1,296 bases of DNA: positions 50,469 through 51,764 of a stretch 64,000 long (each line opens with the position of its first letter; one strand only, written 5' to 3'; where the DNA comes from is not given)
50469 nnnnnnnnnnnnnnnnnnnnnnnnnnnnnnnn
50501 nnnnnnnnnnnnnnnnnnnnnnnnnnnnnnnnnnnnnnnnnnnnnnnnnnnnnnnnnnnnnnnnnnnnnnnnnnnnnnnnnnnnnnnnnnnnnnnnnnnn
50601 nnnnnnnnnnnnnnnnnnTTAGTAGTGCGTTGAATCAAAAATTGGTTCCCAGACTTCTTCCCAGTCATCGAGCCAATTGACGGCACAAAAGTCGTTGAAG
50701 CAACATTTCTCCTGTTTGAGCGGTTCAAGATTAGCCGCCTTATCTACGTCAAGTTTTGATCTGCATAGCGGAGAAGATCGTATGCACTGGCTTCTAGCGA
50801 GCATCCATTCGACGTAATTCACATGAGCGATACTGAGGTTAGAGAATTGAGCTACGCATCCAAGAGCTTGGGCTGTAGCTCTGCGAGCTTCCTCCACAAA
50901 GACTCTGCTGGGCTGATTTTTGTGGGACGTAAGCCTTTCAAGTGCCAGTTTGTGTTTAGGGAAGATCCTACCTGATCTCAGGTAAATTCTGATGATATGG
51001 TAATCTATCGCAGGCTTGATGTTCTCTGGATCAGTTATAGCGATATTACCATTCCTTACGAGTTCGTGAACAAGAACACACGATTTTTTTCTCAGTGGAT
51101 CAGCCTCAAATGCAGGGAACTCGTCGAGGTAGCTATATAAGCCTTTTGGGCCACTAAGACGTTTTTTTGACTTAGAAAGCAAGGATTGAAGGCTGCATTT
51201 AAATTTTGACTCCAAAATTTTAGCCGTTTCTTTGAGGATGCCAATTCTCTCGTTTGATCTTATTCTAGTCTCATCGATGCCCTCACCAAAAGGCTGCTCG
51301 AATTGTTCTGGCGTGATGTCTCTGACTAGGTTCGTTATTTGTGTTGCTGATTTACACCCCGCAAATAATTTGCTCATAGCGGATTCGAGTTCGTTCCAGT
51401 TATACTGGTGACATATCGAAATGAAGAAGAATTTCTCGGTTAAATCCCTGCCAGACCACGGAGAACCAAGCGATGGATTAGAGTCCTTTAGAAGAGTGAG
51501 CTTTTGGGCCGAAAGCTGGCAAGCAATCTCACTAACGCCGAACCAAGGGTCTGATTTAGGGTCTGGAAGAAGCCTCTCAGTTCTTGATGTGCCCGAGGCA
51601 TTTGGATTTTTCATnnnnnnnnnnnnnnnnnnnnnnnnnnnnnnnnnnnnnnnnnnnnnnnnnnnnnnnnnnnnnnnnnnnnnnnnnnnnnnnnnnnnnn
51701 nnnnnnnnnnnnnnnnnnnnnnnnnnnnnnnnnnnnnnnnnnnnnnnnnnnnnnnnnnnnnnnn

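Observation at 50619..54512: Three tightly overlapping genes: STAND-TPR NTPase, GTP cyclohydrolase II, Qng1-like N-glycosylase, as mobile-element cargo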

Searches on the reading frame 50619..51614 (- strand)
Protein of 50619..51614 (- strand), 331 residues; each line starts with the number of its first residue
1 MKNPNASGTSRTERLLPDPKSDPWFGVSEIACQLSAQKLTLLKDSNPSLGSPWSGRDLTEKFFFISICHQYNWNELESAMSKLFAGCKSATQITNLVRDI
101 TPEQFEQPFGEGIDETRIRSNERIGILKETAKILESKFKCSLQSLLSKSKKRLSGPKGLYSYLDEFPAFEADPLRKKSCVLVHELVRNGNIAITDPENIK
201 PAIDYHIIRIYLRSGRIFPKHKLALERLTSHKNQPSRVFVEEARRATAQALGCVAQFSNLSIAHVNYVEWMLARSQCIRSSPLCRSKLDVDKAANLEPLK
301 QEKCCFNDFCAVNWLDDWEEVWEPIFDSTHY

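Call 3: search_protein_families(library=pfam, proteins=[window:50619-51614:-], max_evalue=0.01)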
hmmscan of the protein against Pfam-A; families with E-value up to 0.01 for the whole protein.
window:50619-51614:- (331 aa): 1 family
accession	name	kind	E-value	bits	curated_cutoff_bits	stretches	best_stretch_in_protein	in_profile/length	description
PF10343.14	Q_salvage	-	0.0029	17.7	25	1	74-152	47-124/285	Queuosine salvage protein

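Call 4: search_protein_families(library=padloc, proteins=[window:50619-51614:-], max_evalue=0.01)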
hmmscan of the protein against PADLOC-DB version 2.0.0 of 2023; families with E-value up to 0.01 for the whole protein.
window:50619-51614:- (331 aa): 0 families

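Call 5: search_protein_families(library=ncbifam, proteins=[window:50619-51614:-], max_evalue=0.01)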
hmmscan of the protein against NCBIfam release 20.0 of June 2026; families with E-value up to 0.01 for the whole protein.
window:50619-51614:- (331 aa): 0 families

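Call 7: find_homologous_proteins(query=window:50619-51614:-)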
Query window:50619-51614:- (331 aa): 40 proteins with E <= 0.001 among 1619 candidates.
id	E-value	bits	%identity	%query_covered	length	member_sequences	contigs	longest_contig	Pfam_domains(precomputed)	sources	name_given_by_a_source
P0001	3.6e-225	764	100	100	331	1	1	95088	-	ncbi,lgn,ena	-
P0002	2.7e-89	317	45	100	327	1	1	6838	-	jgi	-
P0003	4.5e-78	280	43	92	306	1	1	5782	-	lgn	-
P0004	5.7e-50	188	35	93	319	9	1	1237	-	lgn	-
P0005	2.1e-49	186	35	93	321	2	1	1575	-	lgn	-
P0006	4.1e-48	182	35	93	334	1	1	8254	-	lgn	-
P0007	1.9e-45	173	34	93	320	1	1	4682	-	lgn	-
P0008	2.9e-45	173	34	93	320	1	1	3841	-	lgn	-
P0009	1.6e-44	170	34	93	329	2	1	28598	-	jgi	jgi:hypothetical protein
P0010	4.8e-43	165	33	91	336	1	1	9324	-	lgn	-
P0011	1.2e-42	164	33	93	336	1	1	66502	-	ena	-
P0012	5.0e-42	162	35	86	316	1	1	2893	-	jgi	jgi:hypothetical protein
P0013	6.6e-42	162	39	70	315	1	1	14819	-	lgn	-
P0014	1.8e-41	160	33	93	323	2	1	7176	-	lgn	-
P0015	8.4e-41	158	32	93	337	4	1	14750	-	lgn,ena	-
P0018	2.7e-40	156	31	98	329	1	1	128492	-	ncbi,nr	ncbi:MAG: hypothetical protein K1Y01_10290 [Vicinamibacteria bacterium]|nr:hypothetical protein [Vic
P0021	2.3e-38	150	31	90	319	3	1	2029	PF10343.15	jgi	jgi:hypothetical protein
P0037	8.4e-35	138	33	93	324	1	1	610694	-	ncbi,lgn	-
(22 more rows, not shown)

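Call 9: find_encoding_contigs(protein=P0001, flank=10000, max_places=3)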
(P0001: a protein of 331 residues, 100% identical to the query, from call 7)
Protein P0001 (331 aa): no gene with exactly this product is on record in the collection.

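Call 10: find_encoding_contigs(protein=P0018, flank=10000, max_places=3)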
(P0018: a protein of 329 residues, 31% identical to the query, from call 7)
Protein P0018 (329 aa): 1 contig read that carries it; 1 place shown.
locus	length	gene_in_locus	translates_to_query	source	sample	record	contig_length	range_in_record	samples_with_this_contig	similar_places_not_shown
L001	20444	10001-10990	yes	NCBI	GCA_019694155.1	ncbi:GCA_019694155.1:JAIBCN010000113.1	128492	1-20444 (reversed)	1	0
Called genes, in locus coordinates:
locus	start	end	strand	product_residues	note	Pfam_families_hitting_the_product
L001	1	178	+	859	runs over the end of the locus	PF00246:Peptidase_M14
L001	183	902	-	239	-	-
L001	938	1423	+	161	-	PF01451:LMWPc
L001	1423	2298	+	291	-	PF03881:Fructosamin_kin, PF01636:APH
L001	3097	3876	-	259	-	PF23441:SDR, PF00106:adh_short, PF08659:KR, PF13561:adh_short_C2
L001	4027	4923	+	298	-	PF06719:AraC_N, PF00165:HTH_AraC, PF12833:HTH_18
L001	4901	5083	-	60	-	PF07237:DUF1428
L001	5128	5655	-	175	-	PF08327:AHSA1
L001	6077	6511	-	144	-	PF12840:HTH_20, PF01022:HTH_5, PF12802:MarR_2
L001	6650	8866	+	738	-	-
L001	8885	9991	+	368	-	PF02668:TauD (weak)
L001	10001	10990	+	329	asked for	-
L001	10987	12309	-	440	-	-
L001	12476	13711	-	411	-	PF14284:PcfJ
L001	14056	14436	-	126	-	PF04993:TfoX_N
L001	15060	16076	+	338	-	PF00144:Beta-lactamase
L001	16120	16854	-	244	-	PF07298:NnrU (weak)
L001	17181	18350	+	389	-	-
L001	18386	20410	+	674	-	PF26550:Tricorn_2nd (weak), PF26549:Tricorn_N, PF07676:PD40, PF00930:DPPIV_N (weak), PF07676:PD40, PF26549:Tricorn_N, PF00326:Peptidase_S9, PF01738:DLH, +7 more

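Call 11: find_encoding_contigs(protein=P0037, flank=10000, max_places=3)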
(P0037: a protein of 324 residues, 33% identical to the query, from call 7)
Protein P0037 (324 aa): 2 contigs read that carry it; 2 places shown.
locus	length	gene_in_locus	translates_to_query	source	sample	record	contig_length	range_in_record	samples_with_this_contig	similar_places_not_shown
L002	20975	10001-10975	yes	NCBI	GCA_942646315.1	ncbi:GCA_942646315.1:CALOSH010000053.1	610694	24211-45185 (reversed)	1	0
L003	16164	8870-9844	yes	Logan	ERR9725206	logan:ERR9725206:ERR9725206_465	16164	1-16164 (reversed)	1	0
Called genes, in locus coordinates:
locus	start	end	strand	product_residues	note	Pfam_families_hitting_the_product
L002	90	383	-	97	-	PF09981:DUF2218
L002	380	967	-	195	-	PF03551:PadR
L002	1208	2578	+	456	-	PF05496:RuvB_N, PF13191:AAA_16 (faint), PF13401:AAA_22 (faint), PF00004:AAA, PF07728:AAA_5 (faint), PF16193:AAA_assoc_2, PF12002:MgsA_C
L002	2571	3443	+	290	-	-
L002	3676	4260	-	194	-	-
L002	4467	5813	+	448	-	-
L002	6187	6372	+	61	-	-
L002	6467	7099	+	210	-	PF21448:DNMK (faint)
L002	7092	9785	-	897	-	-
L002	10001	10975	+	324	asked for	-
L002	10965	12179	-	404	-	PF01555:N6_N4_Mtase (faint)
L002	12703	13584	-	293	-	-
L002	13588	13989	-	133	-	-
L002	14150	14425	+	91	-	-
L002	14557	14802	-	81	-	-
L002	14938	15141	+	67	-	-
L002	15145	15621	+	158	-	PF00717:Peptidase_S24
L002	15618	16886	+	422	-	PF00817:IMS, PF11798:IMS_HHH (faint), PF11799:IMS_C, PF13438:DUF4113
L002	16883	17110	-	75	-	-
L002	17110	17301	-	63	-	-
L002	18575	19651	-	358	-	PF01757:Acyl_transf_3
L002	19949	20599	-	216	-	PF02586:SRAP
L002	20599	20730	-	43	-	-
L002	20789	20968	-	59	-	-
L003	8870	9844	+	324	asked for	-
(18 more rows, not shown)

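Call 14: find_related_loci(query=A1, collection=genome_contigs, flank=10000)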
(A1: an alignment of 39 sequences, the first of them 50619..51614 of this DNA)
Query A1 (331 aa) in genome_contigs; peptide patterns used: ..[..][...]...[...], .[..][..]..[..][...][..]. (x = any residue, [..] = any of these).
47 stretches matched a pattern; 30 encode a relative of the query (tblastn E <= 1e-3); 30 distinct loci.
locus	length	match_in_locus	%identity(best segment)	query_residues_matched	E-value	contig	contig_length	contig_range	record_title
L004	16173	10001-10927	37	25-331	2e-62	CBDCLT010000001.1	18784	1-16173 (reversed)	MAG: Chthoniobacterales bacterium isolate 45b0bbfc-00d2-44e2-b3bf-eb9322b30273 genome assembly, contig: contig_1, whole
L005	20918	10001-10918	34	25-331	3e-55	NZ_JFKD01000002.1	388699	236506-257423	Marivita cryptomonadis strain CL-SK44 contig2, whole genome shotgun sequence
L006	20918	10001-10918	34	25-331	2e-54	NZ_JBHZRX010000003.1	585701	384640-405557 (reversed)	Yoonia maritima strain HQB-177 NODE_3_length_585701_cov_159.791245, whole genome shotgun sequence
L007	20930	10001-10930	33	23-331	2e-52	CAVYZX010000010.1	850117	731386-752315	MAG: uncultured Acidobacteriota bacterium isolate MFD02242.bin.1.362 genome assembly, contig: contig_1416, whole genome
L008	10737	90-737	38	115-331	4e-47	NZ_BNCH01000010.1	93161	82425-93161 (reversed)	Aliiroseovarius zhejiangensis strain KCTC 42443 sequence10, whole genome shotgun sequence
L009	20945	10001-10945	33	1-324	5e-47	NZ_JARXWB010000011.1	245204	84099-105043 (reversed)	Bradyrhizobium sp. BR13661 Ga0498887_11, whole genome shotgun sequence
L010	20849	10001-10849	31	52-331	1e-46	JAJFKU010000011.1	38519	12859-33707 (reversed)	MAG: Woeseiaceae bacterium isolate OFTM62 OFTM62_10, whole genome shotgun sequence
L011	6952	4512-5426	33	22-331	2e-46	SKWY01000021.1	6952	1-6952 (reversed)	MAG: Deltaproteobacteria bacterium isolate CSSed162cmB_222 CSSed16-2cmB-50359, whole genome shotgun sequence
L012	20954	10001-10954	33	12-331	6e-46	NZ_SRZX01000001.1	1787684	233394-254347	Marinobacter orientalis strain W62 Scaffold1, whole genome shotgun sequence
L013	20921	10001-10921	32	25-331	8e-45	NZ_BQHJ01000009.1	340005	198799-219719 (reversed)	Pseudomonas pseudonitroreducens strain BML-PP015 sequence09, whole genome shotgun sequence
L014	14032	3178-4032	32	25-310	5e-45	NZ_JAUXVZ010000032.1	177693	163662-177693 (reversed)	MAG: Phenylobacterium sp. isolate C15_maxbin.053 C15_k141_20309, whole genome shotgun sequence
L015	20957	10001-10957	31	11-331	3e-44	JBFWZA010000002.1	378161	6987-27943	MAG: Pseudomonadales bacterium isolate CA_2019_TPBS_177 NODE_189_length_378161_cov_10.621444_TPBS, whole genome shotgun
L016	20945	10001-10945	31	11-331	6e-44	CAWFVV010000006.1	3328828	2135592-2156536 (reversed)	MAG: uncultured Alphaproteobacteria bacterium isolate MFD04967.bin.1.195 genome assembly, contig: contig_8681, whole gen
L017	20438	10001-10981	31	6-331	2e-42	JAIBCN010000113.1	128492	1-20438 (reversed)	MAG: Vicinamibacteria bacterium isolate SSF20 NODE_1946_length_128492_cov_18.721910, whole genome shotgun sequence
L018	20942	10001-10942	31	25-331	9e-42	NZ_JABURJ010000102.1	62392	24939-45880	MAG: Kangiella sp. isolate Bin_2 NODE_164_length_62392_cov_200.244, whole genome shotgun sequence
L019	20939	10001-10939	32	25-331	2e-41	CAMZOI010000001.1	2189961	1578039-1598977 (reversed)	Erythrobacteraceae bacterium Alg239-R51 genome assembly, contig: NODE_1_length_2189961_cov_222.553, whole genome shotgun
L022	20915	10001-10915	29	25-331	3e-39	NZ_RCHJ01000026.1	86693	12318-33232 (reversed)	Piscinibacter defluvii strain SH-1 contig026, whole genome shotgun sequence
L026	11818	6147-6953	31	17-284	4e-29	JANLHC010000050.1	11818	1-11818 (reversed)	MAG: Candidatus Scalindua sp. isolate P6-7 k99_226296, whole genome shotgun sequence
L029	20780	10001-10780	27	66-331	4e-20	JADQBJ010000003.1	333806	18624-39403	MAG: Desulfobulbaceae bacterium isolate Soudan_16 NODE_11_length_333806_cov_242.683369, whole genome shotgun sequence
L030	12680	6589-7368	30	66-331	2e-19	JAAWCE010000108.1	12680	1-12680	MAG: Lachnospiraceae bacterium isolate ABMPRH_256_1 k141_1332745, whole genome shotgun sequence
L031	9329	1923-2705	27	66-331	1e-17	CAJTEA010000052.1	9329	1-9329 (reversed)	Oscillospiraceae bacterium isolate B83_8_IP_BP genome assembly, contig: MGBC000135.52, whole genome shotgun sequence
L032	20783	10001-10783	28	66-331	9e-13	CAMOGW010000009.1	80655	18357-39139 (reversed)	MAG: uncultured Prevotella sp. isolate SRR873601_bin.143_metaWRAP_v1.3_MAG genome assembly, contig: NODE_526_length_8065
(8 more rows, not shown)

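Call 20: search_solved_structures(query=A1, max_evalue=10, show_alignments=2)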
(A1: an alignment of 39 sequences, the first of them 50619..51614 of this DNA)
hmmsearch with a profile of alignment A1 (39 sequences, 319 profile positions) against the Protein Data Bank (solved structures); distinct sequences matched with E-value up to 10: 8.
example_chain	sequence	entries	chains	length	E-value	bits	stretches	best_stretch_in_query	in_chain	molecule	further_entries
1jzu_A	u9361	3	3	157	0.001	21.4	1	137-230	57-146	lipocalin Q83 | Extracellular fatty acid-binding protein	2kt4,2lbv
3sao_A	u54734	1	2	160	0.04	16.1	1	143-231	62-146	Extracellular fatty acid-binding protein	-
5zi2_A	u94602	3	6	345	0.18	14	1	189-237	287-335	Malate dehydrogenase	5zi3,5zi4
7uk3_A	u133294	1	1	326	0.21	13.8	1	67-173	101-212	Queuosine salvage protein DUF2419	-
3do6_A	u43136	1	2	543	0.22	13.7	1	158-184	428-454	Formate--tetrahydrofolate ligase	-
7u07_A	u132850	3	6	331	0.22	13.7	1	67-173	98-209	Queuine salvage enzyme DUF2419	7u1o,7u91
7ulc_A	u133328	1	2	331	0.31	13.2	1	67-173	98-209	Queuosine salvage protein DUF2419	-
7ugk_A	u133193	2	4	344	1.2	11.3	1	79-158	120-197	Queuosine salvage protein DUF2419 | Queuosine salvage protein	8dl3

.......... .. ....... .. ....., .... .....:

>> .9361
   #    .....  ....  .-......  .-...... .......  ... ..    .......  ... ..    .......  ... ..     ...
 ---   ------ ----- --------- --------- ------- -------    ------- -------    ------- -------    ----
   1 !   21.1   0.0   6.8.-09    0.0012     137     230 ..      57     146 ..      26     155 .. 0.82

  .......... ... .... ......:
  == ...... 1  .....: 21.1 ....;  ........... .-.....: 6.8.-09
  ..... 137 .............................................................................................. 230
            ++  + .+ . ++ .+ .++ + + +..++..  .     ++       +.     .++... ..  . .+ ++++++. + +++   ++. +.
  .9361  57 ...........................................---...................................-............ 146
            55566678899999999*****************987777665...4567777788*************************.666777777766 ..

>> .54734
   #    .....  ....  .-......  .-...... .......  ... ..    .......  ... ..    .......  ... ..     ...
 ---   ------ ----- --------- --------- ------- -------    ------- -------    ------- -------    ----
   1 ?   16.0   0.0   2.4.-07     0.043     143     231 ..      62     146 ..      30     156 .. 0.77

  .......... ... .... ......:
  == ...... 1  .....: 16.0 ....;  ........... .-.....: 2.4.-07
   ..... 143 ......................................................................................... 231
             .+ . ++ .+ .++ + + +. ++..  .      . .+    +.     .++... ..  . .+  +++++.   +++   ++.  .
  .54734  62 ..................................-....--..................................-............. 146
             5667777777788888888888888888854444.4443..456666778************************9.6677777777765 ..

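Call 24: search_protein_families(library=pfam, proteins=[L001:8885-9991:+, L009:8839-10008:+, L009:6982-8838:+, L001:6557-8866:+, L007:7245-9443:-, L018:8261-9247:-, L010:8146-9234:-, L026:4776-7091:+, L029:8477-10786:+, L007:6378-7010:-], max_evalue=0.01)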
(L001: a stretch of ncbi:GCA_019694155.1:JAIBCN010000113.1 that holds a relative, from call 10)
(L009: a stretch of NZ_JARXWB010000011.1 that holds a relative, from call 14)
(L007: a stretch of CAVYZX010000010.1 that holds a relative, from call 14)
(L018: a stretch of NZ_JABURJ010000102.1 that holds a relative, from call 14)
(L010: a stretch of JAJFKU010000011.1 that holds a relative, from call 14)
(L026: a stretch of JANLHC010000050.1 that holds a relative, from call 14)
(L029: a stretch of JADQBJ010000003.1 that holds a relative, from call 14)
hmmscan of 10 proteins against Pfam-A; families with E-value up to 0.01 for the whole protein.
L001:8885-9991:+ (368 aa): 1 family
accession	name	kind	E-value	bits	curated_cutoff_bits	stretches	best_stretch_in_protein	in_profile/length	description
PF02668.22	TauD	-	1.3e-07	32.3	27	1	115-305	54-256/267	Taurine catabolism dioxygenase TauD, TfdA family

L009:8839-10008:+ (389 aa): 1 family
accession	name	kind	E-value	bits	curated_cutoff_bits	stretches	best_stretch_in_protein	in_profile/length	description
PF02668.22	TauD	-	1.6e-10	41.8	27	1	128-327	48-261/267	Taurine catabolism dioxygenase TauD, TfdA family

L009:6982-8838:+ (618 aa): 5 families
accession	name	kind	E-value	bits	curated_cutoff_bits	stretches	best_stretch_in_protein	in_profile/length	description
PF12697.13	Abhydrolase_6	-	1.5e-08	36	26.3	1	11-204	1-204/217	Alpha/beta hydrolase family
PF05057.20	DUF676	-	6.8e-06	26.2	20.3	1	10-156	7-154/217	Putative serine esterase (DUF676)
PF24096.1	DUF7379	-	3.3e-05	24.4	33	1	11-134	1-121/191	Domain of unknown function (DUF7379)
PF07819.20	PGAP1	-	0.00028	21.1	24.3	1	12-132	8-136/233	PGAP1-like alpha/beta domain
PF00561.26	Abhydrolase_1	-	0.0047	17.1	25.8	0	82-158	66-137/245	alpha/beta hydrolase fold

L001:6557-8866:+ (769 aa): 1 family
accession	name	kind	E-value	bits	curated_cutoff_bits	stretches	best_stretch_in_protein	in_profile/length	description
PF08397.16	IMD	-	0.0021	18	26.2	1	584-677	7-101/219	IRSp53/MIM homology domain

L007:7245-9443:- (732 aa): 0 families

L018:8261-9247:- (328 aa): 2 families
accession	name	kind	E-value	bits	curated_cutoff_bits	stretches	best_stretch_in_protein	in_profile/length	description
PF22769.1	DCD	-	1.6e-27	96.9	27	1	8-161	7-150/153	dCTP deaminase-like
PF00692.24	dUTPase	-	0.00012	22.3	22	1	82-166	24-106/129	dUTPase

L010:8146-9234:- (362 aa): 2 families
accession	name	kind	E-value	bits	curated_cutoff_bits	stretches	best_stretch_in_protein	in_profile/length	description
PF22769.1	DCD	-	1.7e-26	93.6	27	1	58-195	19-150/153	dCTP deaminase-like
PF00692.24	dUTPase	-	0.00031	21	22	1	116-198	24-104/129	dUTPase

L026:4776-7091:+ (771 aa): 2 families
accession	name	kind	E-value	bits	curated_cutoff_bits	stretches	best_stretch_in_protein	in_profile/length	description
PF04015.17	DUF362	-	3.1e-27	96.4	24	1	68-262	1-199/200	Domain of unknown function (DUF362)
PF01058.29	Oxidored_q6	-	0.00032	20.9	27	1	375-428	72-127/128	NADH ubiquinone oxidoreductase, 20 Kd subunit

L029:8477-10786:+ (769 aa): 1 family
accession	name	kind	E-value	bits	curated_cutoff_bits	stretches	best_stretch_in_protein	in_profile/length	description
PF04015.17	DUF362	-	1.1e-25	91.4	24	1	68-262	1-199/200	Domain of unknown function (DUF362)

L007:6378-7010:- (210 aa): 0 families

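Call 25: predict_structure(alignment_id=A1)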
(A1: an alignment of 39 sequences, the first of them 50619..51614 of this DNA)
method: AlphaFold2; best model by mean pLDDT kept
length: 331 residues; sequences in the alignment: 39
mean_pLDDT: 90.7   pTM: 0.89
mean pLDDT of the five models: 90.7, 89.8, 89.6, 89.0, 88.2
residues with pLDDT >= 90: 244; 70-90: 63; 50-70: 15; < 50: 9
segments of 3 or more residues with pLDDT < 50: 1-9
pLDDT, mean of each block of 10 residues (from residue 1): 45 68 95 97 78 96 95 94 98 98 95 87 97 98 98 97 97 93 94 96 95 96 91 86 96 98 96 92 87 83 93 87 77 53
secondary structure, 60 per line:
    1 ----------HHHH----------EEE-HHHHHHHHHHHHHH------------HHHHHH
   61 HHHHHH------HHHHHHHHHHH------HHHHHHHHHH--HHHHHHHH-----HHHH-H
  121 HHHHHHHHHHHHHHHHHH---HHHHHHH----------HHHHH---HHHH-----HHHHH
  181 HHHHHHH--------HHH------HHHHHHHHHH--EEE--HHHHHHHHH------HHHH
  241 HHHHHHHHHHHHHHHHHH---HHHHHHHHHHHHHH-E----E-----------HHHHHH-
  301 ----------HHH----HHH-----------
elements in order: H11-14 E25-27 H29-42 H55-66 H73-83 H90-99 H102-109 H115-118 H120-138 H142-148 H159-163 H167-170 H176-187 H205-214 E217-219 H222-230 H237-258 H262-275 H294-299

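Call 27: search_protein_families(library=padloc, proteins=[L018:8261-9247:-, L010:8146-9234:-, L012:12388-13410:+, L001:8885-9991:+, L009:6982-8838:+, L001:6557-8866:+, L007:7245-9443:-, L002:7092-9785:-, L004:7057-9384:+, L013:12267-12773:-], max_evalue=0.01)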
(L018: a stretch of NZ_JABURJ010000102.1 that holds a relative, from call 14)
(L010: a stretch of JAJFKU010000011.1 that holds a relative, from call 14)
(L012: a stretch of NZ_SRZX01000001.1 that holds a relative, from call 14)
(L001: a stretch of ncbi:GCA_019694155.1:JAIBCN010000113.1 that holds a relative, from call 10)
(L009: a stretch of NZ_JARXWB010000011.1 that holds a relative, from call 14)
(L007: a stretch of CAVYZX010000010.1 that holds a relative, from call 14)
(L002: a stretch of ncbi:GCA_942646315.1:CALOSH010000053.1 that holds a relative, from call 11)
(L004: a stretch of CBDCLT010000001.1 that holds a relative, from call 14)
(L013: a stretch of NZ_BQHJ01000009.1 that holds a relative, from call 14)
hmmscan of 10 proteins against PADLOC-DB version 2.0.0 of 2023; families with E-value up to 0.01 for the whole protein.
L018:8261-9247:- (328 aa): 0 families

L010:8146-9234:- (362 aa): 0 families

L012:12388-13410:+ (340 aa): 0 families

L001:8885-9991:+ (368 aa): 0 families

L009:6982-8838:+ (618 aa): 2 families
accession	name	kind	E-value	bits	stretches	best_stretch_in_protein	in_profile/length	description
PDLC03851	LmuA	-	2.5e-13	48.6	1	6-249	7-206/343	-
PDLC02918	DUF626_VIII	-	3.5e-05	21.2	1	85-174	78-171/474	-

L001:6557-8866:+ (769 aa): 0 families

L007:7245-9443:- (732 aa): 0 families

L002:7092-9785:- (897 aa): 0 families

L004:7057-9384:+ (775 aa): 2 families
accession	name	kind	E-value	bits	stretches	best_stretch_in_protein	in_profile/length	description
PDLC04140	mad8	-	0.0029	15.2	0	21-58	26-61/314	mads_8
PDLC00268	PtuA1|PtuA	-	0.0069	13.8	0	20-51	23-54/411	AAA ATPase domain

L013:12267-12773:- (168 aa): 0 families

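Call 40: find_related_loci(query=A1, collection=viral_contigs, flank=10000)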
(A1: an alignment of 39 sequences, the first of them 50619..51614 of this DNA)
Query A1 (331 aa) in viral_contigs; peptide patterns used: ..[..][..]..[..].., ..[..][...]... (x = any residue, [..] = any of these).
12 stretches matched a pattern; 1 encode a relative of the query (tblastn E <= 1e-3); 1 distinct loci.
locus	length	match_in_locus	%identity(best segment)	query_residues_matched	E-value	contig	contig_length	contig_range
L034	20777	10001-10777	27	66-331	3e-21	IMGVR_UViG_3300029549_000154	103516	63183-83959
